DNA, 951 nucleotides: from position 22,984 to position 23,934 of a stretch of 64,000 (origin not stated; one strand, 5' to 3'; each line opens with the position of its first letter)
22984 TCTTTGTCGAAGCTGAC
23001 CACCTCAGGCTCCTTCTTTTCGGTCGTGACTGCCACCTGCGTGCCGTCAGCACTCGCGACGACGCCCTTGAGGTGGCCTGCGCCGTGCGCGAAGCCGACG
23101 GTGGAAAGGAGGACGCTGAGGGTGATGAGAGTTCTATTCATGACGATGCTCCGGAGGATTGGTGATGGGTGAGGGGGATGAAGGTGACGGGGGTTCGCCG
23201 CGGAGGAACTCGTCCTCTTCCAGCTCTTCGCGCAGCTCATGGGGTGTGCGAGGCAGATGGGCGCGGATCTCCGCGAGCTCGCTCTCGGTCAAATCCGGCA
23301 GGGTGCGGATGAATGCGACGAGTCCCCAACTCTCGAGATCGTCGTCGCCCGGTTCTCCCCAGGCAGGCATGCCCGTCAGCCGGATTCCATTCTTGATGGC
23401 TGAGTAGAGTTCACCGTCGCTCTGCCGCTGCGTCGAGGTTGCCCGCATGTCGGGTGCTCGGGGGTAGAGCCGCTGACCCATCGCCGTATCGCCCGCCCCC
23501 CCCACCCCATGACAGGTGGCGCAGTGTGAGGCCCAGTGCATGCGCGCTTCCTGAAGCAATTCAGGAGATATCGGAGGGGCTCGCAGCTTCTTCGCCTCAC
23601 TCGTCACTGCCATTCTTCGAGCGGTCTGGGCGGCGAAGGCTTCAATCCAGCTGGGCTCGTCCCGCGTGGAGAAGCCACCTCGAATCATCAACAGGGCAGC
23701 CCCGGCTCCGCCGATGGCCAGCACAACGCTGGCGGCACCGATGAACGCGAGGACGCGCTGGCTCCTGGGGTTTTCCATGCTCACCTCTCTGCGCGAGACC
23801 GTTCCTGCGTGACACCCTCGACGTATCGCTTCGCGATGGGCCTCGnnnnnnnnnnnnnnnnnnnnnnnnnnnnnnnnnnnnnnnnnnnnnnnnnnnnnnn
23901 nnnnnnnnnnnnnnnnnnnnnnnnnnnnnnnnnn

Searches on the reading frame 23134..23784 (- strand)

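Call 8: search_protein_families(library=pfam, proteins=[window:23134-23784:-], max_evalue=0.01)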
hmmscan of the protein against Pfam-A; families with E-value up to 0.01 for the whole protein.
window:23134-23784:- (216 aa): 2 families
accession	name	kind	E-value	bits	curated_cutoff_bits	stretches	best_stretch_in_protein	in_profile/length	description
PF13442.11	Cytochrome_CBB3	-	2.4e-11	44.2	27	1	78-159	4-68/68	Cytochrome C oxidase, cbb3-type, subunit III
PF00034.26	Cytochrom_C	-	1.5e-06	29.9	21.3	1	83-162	7-89/90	Cytochrome c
